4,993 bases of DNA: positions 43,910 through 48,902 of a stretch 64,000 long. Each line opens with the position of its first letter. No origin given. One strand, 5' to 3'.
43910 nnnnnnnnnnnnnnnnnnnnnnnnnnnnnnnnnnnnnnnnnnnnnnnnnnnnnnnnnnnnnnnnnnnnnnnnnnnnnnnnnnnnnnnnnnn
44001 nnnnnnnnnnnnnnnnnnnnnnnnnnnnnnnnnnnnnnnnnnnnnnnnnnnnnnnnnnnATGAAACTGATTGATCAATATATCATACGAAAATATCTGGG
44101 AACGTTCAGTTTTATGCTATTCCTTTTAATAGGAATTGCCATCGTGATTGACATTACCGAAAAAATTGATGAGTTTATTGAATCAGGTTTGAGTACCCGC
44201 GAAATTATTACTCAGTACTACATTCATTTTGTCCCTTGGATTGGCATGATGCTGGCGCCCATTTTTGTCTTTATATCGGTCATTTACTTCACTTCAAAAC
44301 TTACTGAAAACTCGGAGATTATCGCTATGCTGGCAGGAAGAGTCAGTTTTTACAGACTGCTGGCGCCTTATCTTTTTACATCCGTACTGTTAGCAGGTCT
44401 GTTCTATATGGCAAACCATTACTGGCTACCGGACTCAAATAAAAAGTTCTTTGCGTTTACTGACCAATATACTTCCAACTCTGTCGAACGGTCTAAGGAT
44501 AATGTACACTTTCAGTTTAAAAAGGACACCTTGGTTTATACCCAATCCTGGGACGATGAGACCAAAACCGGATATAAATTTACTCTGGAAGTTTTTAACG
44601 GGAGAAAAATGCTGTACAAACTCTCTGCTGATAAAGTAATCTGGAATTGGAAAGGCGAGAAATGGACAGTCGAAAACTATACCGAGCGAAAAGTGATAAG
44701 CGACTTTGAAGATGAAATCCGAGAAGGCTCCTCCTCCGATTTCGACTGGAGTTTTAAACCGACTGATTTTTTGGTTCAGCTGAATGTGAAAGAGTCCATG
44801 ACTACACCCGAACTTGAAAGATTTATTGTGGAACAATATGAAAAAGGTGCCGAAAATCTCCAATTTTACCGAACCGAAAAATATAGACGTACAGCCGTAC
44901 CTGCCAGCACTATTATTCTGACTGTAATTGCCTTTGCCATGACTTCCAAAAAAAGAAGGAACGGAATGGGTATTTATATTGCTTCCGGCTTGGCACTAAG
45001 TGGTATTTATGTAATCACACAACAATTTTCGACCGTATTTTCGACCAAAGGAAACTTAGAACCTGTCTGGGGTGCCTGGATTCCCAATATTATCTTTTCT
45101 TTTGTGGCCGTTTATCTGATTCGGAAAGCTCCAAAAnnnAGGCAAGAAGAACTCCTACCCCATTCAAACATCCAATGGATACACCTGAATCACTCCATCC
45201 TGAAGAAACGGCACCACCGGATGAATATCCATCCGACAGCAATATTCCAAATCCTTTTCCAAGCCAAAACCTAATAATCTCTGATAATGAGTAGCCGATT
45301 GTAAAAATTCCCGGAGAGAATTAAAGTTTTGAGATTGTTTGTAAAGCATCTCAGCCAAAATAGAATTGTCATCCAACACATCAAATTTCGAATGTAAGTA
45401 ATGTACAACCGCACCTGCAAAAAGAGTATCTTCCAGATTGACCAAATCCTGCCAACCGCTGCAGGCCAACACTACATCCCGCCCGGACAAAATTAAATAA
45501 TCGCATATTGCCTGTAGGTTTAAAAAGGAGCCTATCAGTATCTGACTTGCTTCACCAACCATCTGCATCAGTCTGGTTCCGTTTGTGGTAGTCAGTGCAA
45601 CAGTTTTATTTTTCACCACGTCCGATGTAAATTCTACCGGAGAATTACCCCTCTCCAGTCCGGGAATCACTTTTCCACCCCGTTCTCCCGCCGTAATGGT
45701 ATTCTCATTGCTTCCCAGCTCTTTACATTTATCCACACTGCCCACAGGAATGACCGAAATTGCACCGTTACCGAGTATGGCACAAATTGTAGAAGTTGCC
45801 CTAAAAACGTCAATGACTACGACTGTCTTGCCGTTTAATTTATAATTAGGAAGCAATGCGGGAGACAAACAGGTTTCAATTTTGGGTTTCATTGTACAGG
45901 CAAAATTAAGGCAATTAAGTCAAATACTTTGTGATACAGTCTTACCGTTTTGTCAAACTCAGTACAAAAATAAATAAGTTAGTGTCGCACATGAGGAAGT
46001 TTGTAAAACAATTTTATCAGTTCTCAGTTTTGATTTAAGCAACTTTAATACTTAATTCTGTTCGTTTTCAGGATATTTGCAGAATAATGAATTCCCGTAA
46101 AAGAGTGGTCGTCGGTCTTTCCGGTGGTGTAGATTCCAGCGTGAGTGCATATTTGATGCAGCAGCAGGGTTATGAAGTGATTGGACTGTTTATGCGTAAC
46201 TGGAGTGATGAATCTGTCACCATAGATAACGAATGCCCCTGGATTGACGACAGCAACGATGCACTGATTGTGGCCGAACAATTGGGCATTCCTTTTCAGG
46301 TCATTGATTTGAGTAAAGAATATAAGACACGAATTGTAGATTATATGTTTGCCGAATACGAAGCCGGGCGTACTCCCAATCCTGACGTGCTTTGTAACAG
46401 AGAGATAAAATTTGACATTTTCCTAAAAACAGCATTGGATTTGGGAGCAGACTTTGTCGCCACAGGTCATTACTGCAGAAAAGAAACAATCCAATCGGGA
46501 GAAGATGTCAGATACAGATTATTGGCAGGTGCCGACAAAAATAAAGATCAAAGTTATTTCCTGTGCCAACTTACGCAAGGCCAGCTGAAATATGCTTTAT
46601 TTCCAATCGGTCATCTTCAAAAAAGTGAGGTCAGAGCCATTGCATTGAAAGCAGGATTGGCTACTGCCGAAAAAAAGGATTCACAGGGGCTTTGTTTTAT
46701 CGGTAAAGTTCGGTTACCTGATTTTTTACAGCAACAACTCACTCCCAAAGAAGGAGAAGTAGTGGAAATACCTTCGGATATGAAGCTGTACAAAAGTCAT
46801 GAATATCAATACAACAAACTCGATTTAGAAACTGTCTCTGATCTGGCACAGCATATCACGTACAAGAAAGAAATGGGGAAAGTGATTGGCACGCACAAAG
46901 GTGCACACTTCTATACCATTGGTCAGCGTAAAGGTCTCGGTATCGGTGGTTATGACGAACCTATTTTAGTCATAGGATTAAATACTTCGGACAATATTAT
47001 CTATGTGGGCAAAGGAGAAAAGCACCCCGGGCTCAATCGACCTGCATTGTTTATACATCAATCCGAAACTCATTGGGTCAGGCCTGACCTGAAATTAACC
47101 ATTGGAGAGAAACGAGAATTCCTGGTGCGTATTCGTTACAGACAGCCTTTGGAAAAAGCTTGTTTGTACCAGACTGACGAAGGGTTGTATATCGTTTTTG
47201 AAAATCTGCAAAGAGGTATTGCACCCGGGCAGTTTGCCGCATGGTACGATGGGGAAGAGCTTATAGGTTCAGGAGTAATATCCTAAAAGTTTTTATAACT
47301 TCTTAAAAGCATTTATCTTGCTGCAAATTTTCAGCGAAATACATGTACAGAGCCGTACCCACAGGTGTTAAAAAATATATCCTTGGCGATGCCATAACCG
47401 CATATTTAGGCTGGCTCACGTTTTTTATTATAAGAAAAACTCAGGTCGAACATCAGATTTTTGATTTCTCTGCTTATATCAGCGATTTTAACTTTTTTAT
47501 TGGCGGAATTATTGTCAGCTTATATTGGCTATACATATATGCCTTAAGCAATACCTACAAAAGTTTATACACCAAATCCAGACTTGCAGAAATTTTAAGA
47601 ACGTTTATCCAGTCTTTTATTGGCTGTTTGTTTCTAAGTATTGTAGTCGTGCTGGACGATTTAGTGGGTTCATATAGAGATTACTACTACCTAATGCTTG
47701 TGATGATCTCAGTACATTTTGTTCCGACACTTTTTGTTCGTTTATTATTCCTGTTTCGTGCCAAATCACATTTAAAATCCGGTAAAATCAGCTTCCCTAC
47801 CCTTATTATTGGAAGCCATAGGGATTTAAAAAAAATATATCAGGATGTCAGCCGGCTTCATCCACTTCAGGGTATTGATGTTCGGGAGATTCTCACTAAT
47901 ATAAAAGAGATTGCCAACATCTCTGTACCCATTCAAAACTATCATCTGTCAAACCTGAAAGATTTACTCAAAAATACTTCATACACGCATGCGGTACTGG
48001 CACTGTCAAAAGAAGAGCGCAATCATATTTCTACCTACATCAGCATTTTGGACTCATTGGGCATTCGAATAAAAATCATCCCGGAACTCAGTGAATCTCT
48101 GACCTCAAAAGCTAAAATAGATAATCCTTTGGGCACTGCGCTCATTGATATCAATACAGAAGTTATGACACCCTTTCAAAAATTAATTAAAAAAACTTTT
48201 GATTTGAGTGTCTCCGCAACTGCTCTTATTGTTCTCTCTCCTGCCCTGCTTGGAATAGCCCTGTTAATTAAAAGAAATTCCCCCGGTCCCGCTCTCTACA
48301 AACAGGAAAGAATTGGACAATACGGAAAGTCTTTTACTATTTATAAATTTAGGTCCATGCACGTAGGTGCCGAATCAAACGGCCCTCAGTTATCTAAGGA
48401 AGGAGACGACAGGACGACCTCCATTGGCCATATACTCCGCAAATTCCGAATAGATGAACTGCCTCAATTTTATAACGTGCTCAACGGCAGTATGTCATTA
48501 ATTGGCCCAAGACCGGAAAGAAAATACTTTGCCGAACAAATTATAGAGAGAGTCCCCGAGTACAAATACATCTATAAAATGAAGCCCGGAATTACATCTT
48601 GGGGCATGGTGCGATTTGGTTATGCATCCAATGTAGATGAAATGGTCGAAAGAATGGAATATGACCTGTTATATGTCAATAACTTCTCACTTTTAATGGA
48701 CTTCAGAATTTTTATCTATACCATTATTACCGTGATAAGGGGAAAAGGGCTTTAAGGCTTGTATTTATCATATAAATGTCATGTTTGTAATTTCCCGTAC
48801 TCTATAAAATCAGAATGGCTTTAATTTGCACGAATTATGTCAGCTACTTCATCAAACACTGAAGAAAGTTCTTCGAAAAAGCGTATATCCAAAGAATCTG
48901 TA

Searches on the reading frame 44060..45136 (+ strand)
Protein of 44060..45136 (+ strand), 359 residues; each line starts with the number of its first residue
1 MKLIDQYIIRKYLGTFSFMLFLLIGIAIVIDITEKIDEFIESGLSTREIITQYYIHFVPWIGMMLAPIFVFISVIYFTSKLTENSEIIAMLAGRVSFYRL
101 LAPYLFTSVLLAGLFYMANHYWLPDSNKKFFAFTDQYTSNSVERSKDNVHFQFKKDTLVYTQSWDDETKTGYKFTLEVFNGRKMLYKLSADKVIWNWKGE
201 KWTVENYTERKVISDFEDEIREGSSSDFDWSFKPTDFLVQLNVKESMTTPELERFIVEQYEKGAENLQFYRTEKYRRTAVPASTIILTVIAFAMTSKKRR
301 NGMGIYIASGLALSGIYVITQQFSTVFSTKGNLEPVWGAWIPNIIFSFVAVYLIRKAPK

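Call 73: search_protein_families(library=pfam, proteins=[window:44060-45136:+], max_evalue=0.00001)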
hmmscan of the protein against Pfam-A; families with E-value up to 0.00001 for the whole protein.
window:44060-45136:+ (359 aa): 1 family
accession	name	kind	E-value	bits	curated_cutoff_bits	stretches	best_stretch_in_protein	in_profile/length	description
PF03739.19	LptF_LptG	-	5.9e-64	216.8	27.9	1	6-356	1-353/353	Lipopolysaccharide export system permease LptF/LptG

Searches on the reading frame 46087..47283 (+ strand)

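Call 73: search_protein_families(library=pfam, proteins=[window:46087-47283:+], max_evalue=0.00001)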
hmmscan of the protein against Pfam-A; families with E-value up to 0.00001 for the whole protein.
window:46087-47283:+ (399 aa): 4 families
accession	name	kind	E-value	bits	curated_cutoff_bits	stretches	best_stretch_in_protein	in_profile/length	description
PF03054.22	tRNA_Me_trans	-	1e-79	267.3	20.6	1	5-207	1-202/202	tRNA methyl transferase HUP domain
PF20259.3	tRNA_Me_trans_M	-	7e-19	67.6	27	1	260-309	17-66/66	tRNA methyl transferase PRC-barrel domain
PF20258.4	tRNA_Me_trans_C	-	4e-15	56.4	20.6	1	326-398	7-77/77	Aminomethyltransferase beta-barrel domain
PF02540.23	NAD_synthase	-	2.5e-09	37.1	21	1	4-81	18-87/242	NAD synthase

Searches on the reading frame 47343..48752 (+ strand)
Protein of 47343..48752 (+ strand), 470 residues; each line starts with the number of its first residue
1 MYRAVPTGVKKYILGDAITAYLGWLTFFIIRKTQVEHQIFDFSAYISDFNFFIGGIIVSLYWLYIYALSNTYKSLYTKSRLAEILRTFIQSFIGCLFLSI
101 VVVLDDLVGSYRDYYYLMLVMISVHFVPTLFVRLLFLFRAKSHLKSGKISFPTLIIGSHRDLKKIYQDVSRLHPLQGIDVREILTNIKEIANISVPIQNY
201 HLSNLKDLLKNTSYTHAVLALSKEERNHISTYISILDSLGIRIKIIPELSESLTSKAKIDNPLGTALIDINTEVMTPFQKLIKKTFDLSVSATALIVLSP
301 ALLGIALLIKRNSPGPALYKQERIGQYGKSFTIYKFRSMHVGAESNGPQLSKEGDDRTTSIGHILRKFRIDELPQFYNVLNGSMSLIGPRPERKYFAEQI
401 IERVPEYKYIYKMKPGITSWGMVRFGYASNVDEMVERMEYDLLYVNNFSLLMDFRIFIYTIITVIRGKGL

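Call 73: search_protein_families(library=pfam, proteins=[window:47343-48752:+], max_evalue=0.00001)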
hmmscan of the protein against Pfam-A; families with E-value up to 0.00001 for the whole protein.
window:47343-48752:+ (470 aa): 1 family
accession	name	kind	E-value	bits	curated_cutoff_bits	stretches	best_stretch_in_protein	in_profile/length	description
PF02397.22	Bac_transf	-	4e-61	206.1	27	1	283-465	1-178/179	Bacterial sugar transferase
